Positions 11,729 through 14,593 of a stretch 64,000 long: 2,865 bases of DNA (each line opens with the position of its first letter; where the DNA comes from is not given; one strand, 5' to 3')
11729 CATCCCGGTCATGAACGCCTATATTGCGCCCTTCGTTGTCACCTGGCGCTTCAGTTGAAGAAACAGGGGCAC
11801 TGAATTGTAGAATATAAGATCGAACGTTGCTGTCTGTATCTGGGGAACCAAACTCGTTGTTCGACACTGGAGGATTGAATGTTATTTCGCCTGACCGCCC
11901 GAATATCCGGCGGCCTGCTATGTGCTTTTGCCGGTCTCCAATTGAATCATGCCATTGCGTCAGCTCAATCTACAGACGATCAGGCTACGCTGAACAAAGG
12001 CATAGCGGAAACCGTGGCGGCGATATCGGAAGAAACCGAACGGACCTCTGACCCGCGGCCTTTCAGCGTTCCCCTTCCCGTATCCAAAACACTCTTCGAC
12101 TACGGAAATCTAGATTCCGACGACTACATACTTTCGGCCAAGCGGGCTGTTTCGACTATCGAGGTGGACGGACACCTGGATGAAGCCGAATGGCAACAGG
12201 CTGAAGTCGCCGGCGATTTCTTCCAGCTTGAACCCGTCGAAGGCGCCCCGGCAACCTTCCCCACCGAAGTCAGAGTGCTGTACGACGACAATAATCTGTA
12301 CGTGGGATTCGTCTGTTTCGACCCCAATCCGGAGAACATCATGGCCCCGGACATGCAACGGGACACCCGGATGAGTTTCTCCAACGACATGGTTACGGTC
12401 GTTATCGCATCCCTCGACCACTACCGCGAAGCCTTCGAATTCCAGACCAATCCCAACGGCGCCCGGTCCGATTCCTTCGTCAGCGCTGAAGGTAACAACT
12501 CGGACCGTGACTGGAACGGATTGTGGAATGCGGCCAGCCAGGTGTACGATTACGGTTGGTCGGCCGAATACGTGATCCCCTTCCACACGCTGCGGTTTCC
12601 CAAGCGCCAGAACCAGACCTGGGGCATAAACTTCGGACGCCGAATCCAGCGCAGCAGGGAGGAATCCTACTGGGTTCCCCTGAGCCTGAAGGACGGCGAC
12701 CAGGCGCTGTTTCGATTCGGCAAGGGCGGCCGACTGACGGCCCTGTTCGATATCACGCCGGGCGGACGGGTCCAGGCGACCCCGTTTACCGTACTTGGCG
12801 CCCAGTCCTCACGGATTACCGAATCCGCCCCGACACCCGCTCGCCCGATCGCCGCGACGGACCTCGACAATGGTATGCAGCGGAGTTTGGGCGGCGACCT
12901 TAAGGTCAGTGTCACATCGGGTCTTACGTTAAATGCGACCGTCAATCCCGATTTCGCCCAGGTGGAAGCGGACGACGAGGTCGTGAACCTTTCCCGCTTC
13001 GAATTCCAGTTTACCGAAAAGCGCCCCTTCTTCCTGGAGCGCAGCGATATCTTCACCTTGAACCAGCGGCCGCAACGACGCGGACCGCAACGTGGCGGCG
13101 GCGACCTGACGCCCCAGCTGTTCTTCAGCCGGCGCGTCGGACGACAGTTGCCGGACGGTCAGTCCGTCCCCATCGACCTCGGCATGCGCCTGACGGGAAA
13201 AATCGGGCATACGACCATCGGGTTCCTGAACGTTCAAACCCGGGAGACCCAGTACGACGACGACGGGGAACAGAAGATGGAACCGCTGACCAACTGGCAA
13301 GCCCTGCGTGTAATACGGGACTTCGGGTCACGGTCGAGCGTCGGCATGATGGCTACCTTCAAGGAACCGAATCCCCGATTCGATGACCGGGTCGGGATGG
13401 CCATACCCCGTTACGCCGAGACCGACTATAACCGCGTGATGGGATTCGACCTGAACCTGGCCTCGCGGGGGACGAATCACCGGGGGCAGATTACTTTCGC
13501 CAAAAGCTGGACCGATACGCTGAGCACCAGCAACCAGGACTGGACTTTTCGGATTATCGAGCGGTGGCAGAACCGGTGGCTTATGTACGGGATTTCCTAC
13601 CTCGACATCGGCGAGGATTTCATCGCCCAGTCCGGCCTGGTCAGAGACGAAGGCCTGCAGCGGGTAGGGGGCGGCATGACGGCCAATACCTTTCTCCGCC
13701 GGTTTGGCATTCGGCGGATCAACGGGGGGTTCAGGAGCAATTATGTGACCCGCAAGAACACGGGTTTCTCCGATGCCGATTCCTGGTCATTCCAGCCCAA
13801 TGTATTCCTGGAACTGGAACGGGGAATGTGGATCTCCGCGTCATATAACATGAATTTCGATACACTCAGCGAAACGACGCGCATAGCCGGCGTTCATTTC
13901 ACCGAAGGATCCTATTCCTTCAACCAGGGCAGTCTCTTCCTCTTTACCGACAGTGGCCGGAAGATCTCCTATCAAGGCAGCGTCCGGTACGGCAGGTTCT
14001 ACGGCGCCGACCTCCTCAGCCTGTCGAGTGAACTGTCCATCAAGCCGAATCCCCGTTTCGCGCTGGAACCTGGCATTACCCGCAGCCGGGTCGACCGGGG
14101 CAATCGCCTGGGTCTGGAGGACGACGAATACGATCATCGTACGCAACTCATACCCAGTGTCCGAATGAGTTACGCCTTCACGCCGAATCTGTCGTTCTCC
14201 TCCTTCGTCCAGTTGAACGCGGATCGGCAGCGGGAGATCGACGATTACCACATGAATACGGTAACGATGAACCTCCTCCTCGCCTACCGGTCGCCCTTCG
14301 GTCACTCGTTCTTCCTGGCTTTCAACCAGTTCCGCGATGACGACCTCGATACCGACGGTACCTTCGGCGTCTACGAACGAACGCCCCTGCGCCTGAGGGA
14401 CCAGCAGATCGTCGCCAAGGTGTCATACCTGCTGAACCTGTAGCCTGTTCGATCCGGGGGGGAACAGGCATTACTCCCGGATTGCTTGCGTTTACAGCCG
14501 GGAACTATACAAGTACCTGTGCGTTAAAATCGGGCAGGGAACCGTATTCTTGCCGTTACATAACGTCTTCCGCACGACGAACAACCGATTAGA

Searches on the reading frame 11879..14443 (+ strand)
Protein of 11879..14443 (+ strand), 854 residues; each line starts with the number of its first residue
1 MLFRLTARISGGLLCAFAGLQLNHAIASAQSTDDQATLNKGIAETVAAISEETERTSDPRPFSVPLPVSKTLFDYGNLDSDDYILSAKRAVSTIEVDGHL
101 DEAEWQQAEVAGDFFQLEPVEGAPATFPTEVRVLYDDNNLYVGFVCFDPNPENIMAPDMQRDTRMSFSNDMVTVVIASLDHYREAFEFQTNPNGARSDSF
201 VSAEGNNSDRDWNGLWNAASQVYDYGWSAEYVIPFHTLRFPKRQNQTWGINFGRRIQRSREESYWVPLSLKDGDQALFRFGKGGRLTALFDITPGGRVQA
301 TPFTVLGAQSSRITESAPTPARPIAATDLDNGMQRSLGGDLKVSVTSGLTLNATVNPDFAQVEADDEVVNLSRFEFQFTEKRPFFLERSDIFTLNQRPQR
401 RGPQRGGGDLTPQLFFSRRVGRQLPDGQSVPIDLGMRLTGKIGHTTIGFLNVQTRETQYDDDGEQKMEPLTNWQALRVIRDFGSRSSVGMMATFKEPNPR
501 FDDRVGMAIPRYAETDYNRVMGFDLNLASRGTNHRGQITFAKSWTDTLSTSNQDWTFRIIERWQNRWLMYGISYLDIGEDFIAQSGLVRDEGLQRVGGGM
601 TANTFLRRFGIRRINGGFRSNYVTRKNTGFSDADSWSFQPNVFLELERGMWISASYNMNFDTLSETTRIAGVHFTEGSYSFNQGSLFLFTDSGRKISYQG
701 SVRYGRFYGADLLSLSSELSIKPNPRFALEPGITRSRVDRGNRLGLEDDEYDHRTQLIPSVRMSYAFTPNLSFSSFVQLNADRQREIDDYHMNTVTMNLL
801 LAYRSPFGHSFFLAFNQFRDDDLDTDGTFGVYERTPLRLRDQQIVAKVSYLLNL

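Call 7: search_protein_families(library=pfam, proteins=[window:11879-14443:+])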
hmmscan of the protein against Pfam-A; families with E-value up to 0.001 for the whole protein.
window:11879-14443:+ (854 aa): 2 families
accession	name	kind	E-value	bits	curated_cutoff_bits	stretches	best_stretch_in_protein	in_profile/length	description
PF19313.5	DUF5916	-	2.7e-17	63.2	22.6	1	333-424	24-98/572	Domain of unknown function (DUF5916)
PF06452.16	CBM9_1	-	3.2e-08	34.1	23.4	1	96-252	1-146/185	Carbohydrate family 9 binding domain-like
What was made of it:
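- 11879..14443 (+): CBM9/DUF5916 gene (854 aa). A GGAGGA ribosome-binding site lies at 11869-11874. Pfam PF19313 and PF06452 (call 7).
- Checked: CBM9/DUF5916 is 11879-14443 on the plus strand (call 7).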

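Call 13: find_encoding_contigs(protein=window:11879-14443:+, flank=3000, max_places=6)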
Protein window:11879-14443:+ (854 aa): no gene with exactly this product is on record in the collection.

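Call 14: find_homologous_proteins(query=window:11879-14443:+)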
Query window:11879-14443:+ (854 aa): 5350 proteins with E <= 0.001 among 8000 candidates; the best 120 are listed.
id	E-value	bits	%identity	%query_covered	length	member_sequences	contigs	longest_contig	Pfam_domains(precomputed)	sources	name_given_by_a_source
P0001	0.0e+0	1898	96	100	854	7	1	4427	PF19313.6,PF06452.17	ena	-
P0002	0.0e+0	1805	91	100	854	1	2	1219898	PF19313.6,PF06452.17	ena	-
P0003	0.0e+0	1802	91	100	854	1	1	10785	PF19313.6,PF06452.17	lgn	-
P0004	0.0e+0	1802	91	100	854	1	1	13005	PF19313.6,PF06452.17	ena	-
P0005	0.0e+0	1800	91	100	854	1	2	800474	PF19313.6,PF06452.17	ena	-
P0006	0.0e+0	1792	91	100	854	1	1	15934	PF19313.6,PF06452.17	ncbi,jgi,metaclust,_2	metaclust:\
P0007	0.0e+0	1789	90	100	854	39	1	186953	PF19313.6,PF06452.17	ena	-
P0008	0.0e+0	1768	89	100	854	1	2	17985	PF19313.6,PF06452.17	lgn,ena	-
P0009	0.0e+0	1757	88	100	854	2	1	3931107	PF19313.6,PF06452.17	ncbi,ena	-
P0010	0.0e+0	1727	87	100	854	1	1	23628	PF19313.6,PF06452.17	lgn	-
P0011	0.0e+0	1684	85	99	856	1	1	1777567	PF19313.6,PF06452.17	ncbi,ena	-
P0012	0.0e+0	1684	85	99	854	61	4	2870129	PF19313.6,PF06452.17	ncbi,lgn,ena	-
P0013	0.0e+0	1672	85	99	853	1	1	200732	PF19313.6,PF06452.17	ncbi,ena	-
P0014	0.0e+0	1659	84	100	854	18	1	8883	PF19313.6,PF06452.17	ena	-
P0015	0.0e+0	1572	79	100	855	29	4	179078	PF19313.6,PF06452.17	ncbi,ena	-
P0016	0.0e+0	1552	78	100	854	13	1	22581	PF19313.6,PF06452.17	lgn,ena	-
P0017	0.0e+0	1536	77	99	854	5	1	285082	PF19313.6,PF06452.17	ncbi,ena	-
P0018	0.0e+0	1500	76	100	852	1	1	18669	PF19313.6,PF06452.17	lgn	-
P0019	0.0e+0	1447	95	78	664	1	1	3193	PF19313.6,PF06452.17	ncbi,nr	ncbi:MAG: DUF5916 domain-containing protein, partial [Gemmatimonadetes bacterium]|nr:DUF5916 domain-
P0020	0.0e+0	1412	75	94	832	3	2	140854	PF19313.6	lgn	-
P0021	0.0e+0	1321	69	94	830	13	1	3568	PF19313.6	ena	-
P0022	0.0e+0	1313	66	100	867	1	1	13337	PF19313.6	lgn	-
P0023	0.0e+0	1307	65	100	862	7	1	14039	PF19313.6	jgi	jgi:hypothetical protein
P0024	0.0e+0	1291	66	100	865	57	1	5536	PF19313.6,PF06452.17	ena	-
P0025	0.0e+0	1272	84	76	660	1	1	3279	PF19313.6,PF06452.17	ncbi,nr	ncbi:MAG: carbohydrate binding family 9 domain-containing protein, partial [Gemmatimonadetes bacteri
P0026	0.0e+0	1156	59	99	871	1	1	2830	PF19313.6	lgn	-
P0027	0.0e+0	1125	58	99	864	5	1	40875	PF19313.6,PF06452.17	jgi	-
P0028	0.0e+0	1120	58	99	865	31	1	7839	PF19313.6,PF06452.17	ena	-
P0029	0.0e+0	1096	56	100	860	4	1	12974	PF19313.6,PF06452.17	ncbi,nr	ncbi:MAG: carbohydrate binding family 9 domain-containing protein [Candidatus Latescibacteria bacter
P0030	0.0e+0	1079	80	69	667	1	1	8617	PF19313.6,PF06452.17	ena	-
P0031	0.0e+0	1058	57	93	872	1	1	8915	PF19313.6,PF06452.17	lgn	-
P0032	0.0e+0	1055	57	94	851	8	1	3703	PF19313.6,PF06452.17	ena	-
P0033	9.1e-279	945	51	99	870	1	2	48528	PF19313.6,PF06452.17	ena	-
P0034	1.7e-277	941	53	93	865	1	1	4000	PF19313.6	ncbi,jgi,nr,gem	ncbi:MAG: carbohydrate binding family 9 domain-containing protein [candidate division Zixibacteria b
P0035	2.2e-273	927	50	99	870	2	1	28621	PF19313.6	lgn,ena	-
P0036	4.9e-269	913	51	95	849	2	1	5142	PF19313.6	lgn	-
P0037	7.2e-243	827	58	73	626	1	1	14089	PF19313.6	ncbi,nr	ncbi:MAG: hypothetical protein FJY97_11595, partial [candidate division Zixibacteria bacterium]|nr:h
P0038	6.2e-217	741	44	92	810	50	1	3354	PF19313.6,PF06452.17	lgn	-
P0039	2.2e-158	547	39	91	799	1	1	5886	PF19313.6,PF06452.17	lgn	-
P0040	7.6e-155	535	37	91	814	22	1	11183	PF19313.6,PF06452.17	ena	-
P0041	1.5e-154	534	37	92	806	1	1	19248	PF19313.6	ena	-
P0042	8.0e-153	529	38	91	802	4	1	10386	PF19313.6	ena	-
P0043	1.8e-148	514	37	91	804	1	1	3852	PF19313.6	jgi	jgi:hypothetical protein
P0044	1.3e-147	511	37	92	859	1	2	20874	PF19313.6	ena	-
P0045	2.7e-144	500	37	93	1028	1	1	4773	PF19313.6,PF06452.17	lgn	-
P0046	4.3e-142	493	36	93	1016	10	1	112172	PF19313.6,PF06452.17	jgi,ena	-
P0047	2.6e-140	487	35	92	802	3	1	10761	PF19313.6,PF06452.17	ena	-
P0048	1.2e-109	386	34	93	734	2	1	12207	PF19313.6,PF06452.17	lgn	-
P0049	1.6e-106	376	33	91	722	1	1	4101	PF19313.6,PF06452.17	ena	-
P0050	3.8e-106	374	33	93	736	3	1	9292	PF19313.6,PF06452.17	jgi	jgi:hypothetical protein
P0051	6.6e-106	373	35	90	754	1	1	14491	PF19313.6,PF06452.17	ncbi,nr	ncbi:MAG: DUF5916 domain-containing protein [Candidatus Poribacteria bacterium]|nr:DUF5916 domain-co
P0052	6.6e-106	373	33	93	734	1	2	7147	PF19313.6,PF06452.17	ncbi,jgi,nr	ncbi:MAG: hypothetical protein E3J44_06020 [Candidatus Aminicenantes bacterium]|nr:MAG: hypothetical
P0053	1.8e-105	372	34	90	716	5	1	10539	PF19313.6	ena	-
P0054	1.9e-105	372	34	91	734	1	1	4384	PF19313.6,PF06452.17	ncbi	-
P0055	1.2e-104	369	33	90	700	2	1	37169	PF19313.6,PF06452.17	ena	-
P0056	1.2e-103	366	33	91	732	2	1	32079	PF19313.6,PF06452.17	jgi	-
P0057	1.4e-103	366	33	91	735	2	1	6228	PF19313.6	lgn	-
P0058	1.1e-100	356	34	90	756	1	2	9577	PF19313.6,PF06452.17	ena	-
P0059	3.2e-99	351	35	90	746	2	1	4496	PF19313.6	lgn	-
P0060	1.4e-98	349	32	91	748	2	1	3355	PF19313.6,PF06452.17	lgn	-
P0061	7.7e-95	337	33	91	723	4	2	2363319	PF19313.6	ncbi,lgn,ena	-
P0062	1.5e-94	336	39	55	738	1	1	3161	PF19313.6,PF13540.13,PF13860.13,PF25390.2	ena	-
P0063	3.6e-93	331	32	90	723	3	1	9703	PF19313.6,PF06452.17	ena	-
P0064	9.6e-93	330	33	89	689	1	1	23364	PF19313.6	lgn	-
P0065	1.0e-91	327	33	92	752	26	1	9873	PF19313.6,PF06452.17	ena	-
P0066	1.1e-91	326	31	90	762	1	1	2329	PF19313.6,PF06452.17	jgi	jgi:hypothetical protein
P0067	1.0e-90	323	31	90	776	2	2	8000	PF19313.6,PF13505.13,PF06452.17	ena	-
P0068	1.3e-90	323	33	82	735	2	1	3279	PF19313.6,PF06452.17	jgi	-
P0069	2.7e-89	319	32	89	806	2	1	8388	PF19313.6,PF06452.17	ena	-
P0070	3.8e-89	318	31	86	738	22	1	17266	PF19313.6,PF06452.17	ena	-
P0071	9.8e-89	317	32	91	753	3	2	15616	PF19313.6,PF06452.17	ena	-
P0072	3.4e-88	315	32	91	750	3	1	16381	PF19313.6,PF06452.17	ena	-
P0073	4.2e-88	315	31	91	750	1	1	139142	PF19313.6,PF06452.17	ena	-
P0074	5.7e-88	314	31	90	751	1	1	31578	PF19313.6,PF06452.17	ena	-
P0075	8.0e-88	314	33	82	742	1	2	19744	PF19313.6,PF06452.17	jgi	jgi:hypothetical protein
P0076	5.7e-87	311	32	89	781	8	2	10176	PF19313.6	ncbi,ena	-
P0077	7.5e-87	310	33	81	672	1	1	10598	PF19313.6,PF06452.17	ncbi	ncbi:MAG: DUF5916 domain-containing protein, partial [Candidatus Poribacteria bacterium]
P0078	5.2e-86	308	32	90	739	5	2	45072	PF19313.6,PF06452.17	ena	-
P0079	1.0e-84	303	33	90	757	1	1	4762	PF19313.6,PF06452.17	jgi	jgi:hypothetical protein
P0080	1.3e-84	303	34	74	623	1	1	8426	PF19313.6,PF06452.17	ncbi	ncbi:DUF5916 domain-containing protein [candidate division KSB1 bacterium]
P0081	1.9e-84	302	31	85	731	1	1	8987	PF19313.6,PF06452.17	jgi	jgi:hypothetical protein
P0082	3.4e-84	302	32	90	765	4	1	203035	PF19313.6,PF06452.17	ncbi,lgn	-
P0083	9.1e-84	300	32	90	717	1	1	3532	PF19313.6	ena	-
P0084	9.2e-84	300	32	90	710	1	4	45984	PF19313.6,PF06452.17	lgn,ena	-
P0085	9.8e-84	300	33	86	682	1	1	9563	PF19313.6,PF06452.17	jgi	jgi:hypothetical protein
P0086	1.8e-83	299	31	86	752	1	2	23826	PF19313.6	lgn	-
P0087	2.3e-83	299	33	83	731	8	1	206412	PF19313.6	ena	-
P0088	3.8e-83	298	32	90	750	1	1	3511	PF19313.6,PF06452.17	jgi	jgi:hypothetical protein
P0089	8.5e-83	297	31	90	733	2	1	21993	PF19313.6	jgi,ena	-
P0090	2.4e-82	296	32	90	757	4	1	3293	PF19313.6,PF06452.17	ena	-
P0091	2.8e-82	295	31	90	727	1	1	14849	PF19313.6,PF06452.17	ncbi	-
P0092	2.8e-82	295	33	90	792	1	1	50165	PF19313.6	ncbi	ncbi:MAG: DUF5916 domain-containing protein [Gemmatimonadota bacterium]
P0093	3.7e-82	295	33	85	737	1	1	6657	PF19313.6,PF06452.17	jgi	jgi:hypothetical protein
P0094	4.1e-82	295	32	90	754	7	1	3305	PF19313.6,PF06452.17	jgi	jgi:hypothetical protein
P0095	4.3e-82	295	33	82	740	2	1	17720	PF19313.6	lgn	-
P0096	7.1e-82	294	34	86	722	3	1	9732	PF19313.6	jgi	-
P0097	9.9e-82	294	33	90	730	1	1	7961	PF19313.6,PF06452.17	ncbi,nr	ncbi:MAG: hypothetical protein DMF88_09490 [Acidobacteria bacterium]|nr:MAG: hypothetical protein DM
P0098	1.2e-81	293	33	90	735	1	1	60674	PF19313.6,PF06452.17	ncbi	-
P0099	1.4e-81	293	33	90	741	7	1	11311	PF19313.6,PF06452.17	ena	-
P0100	1.5e-81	293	33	90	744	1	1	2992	PF19313.6,PF06452.17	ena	-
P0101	1.5e-81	293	31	89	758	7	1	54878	PF19313.6,PF06452.17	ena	-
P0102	2.4e-81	292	32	90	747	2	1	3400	PF19313.6,PF06452.17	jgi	-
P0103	3.1e-81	292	32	90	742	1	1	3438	PF19313.6,PF06452.17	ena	-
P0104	5.6e-81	291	32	93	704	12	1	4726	PF19313.6,PF06452.17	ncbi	-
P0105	6.4e-81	291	31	90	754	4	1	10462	PF19313.6,PF06452.17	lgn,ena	-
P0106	8.3e-81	290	31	84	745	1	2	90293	PF19313.6,PF06452.17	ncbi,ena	-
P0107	8.5e-81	290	32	86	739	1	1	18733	PF19313.6,PF06452.17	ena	-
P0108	1.3e-80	290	32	90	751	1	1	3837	PF19313.6,PF06452.17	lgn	-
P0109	1.4e-80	290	30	92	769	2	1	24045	PF19313.6,PF06452.17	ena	-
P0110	2.3e-80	289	31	89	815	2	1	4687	PF19313.6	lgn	-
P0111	2.9e-80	289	30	92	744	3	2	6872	PF19313.6,PF06452.17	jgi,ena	-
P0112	3.0e-80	289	31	93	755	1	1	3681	PF19313.6,PF06452.17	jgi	-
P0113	3.9e-80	288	31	90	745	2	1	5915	PF19313.6,PF06452.17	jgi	jgi:Domain of unknown function (DUF5916)/Carbohydrate family 9 binding domain-like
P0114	4.2e-80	288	31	90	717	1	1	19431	PF19313.6,PF06452.17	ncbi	ncbi:MAG: DUF5916 domain-containing protein [Vicinamibacterales bacterium]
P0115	4.5e-80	288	31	90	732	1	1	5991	PF19313.6,PF06452.17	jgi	jgi:hypothetical protein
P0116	5.6e-80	288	31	90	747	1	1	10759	PF19313.6,PF06452.17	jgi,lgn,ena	-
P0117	8.4e-80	287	32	93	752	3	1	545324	PF19313.6,PF06452.17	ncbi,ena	-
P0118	8.4e-80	287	32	93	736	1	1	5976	PF19313.6,PF06452.17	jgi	jgi:hypothetical protein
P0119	1.2e-79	287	32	90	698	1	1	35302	PF19313.6,PF06452.17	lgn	-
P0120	1.3e-79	286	33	88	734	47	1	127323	PF19313.6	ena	-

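Call 15: find_related_loci(query=window:11879-14443:+, collection=genome_contigs, flank=4000)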
Query window:11879-14443:+ (854 aa) in genome_contigs; peptide patterns used: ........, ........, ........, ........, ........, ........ (x = any residue, [..] = any of these).
92 stretches matched a pattern; 44 encode a relative of the query (tblastn E <= 1e-3); 43 distinct loci.
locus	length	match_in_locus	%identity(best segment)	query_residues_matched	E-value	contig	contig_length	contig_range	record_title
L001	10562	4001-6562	96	1-854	0e+0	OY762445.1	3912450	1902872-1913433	MAG: bacterium isolate 4d88f91b-64ba-49ef-9c7d-4906d56127d1 genome assembly, chromosome: 1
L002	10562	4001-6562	90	1-854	0e+0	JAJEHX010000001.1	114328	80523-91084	MAG: Candidatus Latescibacterota bacterium isolate p16x63bins.21 k141_445329, whole genome shotgun sequence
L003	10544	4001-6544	86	7-854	0e+0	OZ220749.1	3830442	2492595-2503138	MAG: bacterium isolate 072a604d-d951-4d4f-bb27-b5f30d89a258 genome assembly, chromosome: 1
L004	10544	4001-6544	86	7-854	0e+0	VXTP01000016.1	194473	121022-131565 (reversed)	MAG: Gemmatimonadetes bacterium isolate SB0665_bin_8 NODE_41_length_194473_cov_14.233286, whole genome shotgun sequence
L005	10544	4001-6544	85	7-854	0e+0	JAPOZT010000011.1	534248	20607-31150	MAG: Gemmatimonadetes bacterium isolate IRC1_bin_16 NODE_7_length_534248_cov_22.1179, whole genome shotgun sequence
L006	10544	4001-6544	85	7-854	0e+0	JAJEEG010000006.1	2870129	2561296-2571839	MAG: Candidatus Latescibacterota bacterium isolate p16x34bins.14 k141_287726, whole genome shotgun sequence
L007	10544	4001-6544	85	7-854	0e+0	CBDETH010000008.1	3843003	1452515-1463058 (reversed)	MAG: bacterium isolate a37c322d-fd18-4de0-acdf-9ec38001f2fc genome assembly, contig: contig_8, whole genome shotgun sequ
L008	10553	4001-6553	85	6-854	0e+0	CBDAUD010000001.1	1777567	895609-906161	MAG: bacterium isolate 878a0cea-2b96-4014-b147-88fee9e3d867 genome assembly, contig: contig_1, whole genome shotgun sequ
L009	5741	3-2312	92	85-854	0e+0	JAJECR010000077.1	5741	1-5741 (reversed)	MAG: Candidatus Latescibacterota bacterium isolate jk18xAbins.29 k141_430257, whole genome shotgun sequence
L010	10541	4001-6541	85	7-854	0e+0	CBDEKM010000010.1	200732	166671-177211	MAG: bacterium isolate fecf1fe2-d5d3-4dbd-a99f-11e0e87e1ef0 genome assembly, contig: contig_10, whole genome shotgun seq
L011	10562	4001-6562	83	1-854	0e+0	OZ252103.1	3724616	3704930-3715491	MAG: bacterium isolate 8b9b2d7a-c40d-4f90-8ad6-3455a0001c0c genome assembly, chromosome: 1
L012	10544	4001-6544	77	7-854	0e+0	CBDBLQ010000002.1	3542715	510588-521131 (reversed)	MAG: bacterium isolate 7e3eab2d-bf14-4947-a8f9-fc6ddb354d52 genome assembly, contig: contig_2, whole genome shotgun sequ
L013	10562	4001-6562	88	1-854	0e+0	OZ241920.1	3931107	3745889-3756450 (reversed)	MAG: bacterium isolate c159a2c7-7ae9-43f8-b1c6-a8821b09048b genome assembly, chromosome: 1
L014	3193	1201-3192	95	1-664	0e+0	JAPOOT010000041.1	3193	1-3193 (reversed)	MAG: Gemmatimonadetes bacterium isolate APA_bin_41 c_000000466901, whole genome shotgun sequence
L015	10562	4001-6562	82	1-854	0e+0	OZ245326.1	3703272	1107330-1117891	MAG: bacterium isolate 5c86cc85-80a8-49d9-b8ce-0f4659ada66a genome assembly, chromosome: 1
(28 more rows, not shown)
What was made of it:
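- Closest known: Plasmid and phage iterons. Different: The locus is chromosomal and syntenic in about 20 genomes, lying between housekeeping-type genes (call 15).
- (2) The genome_contigs scan returned 22 loci of close relatives in different genomes, 20 of which contain the upstream region (call 15).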

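Call 30: search_protein_families(library=ncbifam, proteins=[window:11879-14443:+])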
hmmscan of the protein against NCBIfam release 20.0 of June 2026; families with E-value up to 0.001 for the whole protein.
window:11879-14443:+ (854 aa): 0 families

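Call 34: find_encoding_contigs(protein=P0001, flank=1500, max_places=10)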
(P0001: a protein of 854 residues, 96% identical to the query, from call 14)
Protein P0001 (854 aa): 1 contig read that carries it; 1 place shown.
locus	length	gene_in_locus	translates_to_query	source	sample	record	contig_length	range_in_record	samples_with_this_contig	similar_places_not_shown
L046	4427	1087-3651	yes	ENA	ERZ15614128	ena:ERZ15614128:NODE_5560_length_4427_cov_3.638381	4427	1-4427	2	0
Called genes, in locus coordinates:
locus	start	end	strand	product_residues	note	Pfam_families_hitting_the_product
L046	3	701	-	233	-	?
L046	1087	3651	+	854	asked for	PF06452:CBM9_1 (weak), PF19313:DUF5916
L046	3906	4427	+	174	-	?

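Call 41: search_solved_structures(query=window:11879-14443:+, max_evalue=1)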
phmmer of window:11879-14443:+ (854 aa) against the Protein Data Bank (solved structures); distinct sequences matched with E-value up to 1: 0.
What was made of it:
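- Tried and rejected: No sequence match (call 41).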

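Call 56: list_cluster_members(proteins=[P0001, P0019])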
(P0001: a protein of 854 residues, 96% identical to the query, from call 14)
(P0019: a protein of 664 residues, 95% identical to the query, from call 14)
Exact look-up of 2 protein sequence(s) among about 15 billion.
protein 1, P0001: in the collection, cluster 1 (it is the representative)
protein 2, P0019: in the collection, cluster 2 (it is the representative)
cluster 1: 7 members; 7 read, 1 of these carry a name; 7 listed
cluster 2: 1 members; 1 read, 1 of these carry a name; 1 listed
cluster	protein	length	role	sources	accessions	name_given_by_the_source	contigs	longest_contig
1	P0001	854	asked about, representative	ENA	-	-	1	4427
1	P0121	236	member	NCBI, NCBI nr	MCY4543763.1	MAG: hypothetical protein OXD39_00890, partial [Gemmatimonadetes bacterium] | hypothetical protein [Gemmatimonadota bacterium]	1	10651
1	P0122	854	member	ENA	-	-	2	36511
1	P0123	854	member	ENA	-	-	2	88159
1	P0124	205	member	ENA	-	-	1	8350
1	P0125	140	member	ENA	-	-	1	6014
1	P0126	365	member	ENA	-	-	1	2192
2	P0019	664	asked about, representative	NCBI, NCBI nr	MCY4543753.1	MAG: DUF5916 domain-containing protein, partial [Gemmatimonadetes bacterium] | DUF5916 domain-containing protein [Gemmatimonadota bacterium]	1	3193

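Call 57: find_encoding_contigs(protein=P0122, flank=1500, max_places=6)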
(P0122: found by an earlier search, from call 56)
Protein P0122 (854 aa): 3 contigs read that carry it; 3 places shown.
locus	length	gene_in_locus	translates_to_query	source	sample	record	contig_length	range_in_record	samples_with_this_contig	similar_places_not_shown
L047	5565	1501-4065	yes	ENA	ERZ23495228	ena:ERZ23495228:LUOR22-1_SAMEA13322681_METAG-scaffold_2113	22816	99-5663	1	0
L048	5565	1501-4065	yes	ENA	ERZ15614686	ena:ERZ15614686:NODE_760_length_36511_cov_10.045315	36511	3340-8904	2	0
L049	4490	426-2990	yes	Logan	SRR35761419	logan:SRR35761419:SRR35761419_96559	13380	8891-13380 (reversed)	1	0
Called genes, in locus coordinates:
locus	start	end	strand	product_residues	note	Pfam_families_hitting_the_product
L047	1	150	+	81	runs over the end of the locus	?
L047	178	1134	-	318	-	PF00291:PALP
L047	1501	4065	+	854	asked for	PF06452:CBM9_1, PF19313:DUF5916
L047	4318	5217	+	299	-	PF13505:OMP_b-brl, PF01617:Surface_Ag_2 (weak)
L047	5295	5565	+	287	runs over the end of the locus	PF00491:Arginase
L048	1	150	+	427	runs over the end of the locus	PF13349:DUF4097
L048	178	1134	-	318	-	PF00291:PALP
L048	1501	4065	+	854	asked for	PF06452:CBM9_1, PF19313:DUF5916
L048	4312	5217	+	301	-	PF13505:OMP_b-brl, PF01617:Surface_Ag_2 (weak)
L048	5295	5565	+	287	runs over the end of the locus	PF00491:Arginase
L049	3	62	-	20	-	?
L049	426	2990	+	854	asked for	PF06452:CBM9_1, PF19313:DUF5916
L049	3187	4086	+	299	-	PF13505:OMP_b-brl, PF01617:Surface_Ag_2 (weak)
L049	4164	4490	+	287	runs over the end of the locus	PF00491:Arginase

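Call 58: find_encoding_contigs(protein=P0123, flank=1500, max_places=6)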
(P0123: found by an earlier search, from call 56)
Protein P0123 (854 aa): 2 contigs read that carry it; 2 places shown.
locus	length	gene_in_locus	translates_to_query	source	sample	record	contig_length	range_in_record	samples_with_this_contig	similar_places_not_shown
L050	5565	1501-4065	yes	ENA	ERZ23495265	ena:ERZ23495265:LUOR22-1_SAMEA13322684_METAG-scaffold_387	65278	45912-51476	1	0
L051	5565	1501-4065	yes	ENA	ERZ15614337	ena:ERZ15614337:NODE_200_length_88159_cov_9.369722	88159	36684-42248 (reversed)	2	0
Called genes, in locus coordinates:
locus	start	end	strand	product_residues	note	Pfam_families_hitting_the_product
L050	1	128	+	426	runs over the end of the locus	PF13349:DUF4097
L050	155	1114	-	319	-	PF00291:PALP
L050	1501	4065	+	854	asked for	PF06452:CBM9_1, PF19313:DUF5916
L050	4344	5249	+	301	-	PF13505:OMP_b-brl, PF01617:Surface_Ag_2 (weak)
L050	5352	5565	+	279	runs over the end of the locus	PF00491:Arginase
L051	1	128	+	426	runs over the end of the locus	PF13349:DUF4097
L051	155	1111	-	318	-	PF00291:PALP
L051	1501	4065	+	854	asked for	PF06452:CBM9_1, PF19313:DUF5916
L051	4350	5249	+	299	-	PF13505:OMP_b-brl, PF01617:Surface_Ag_2 (weak)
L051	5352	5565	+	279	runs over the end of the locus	PF00491:Arginase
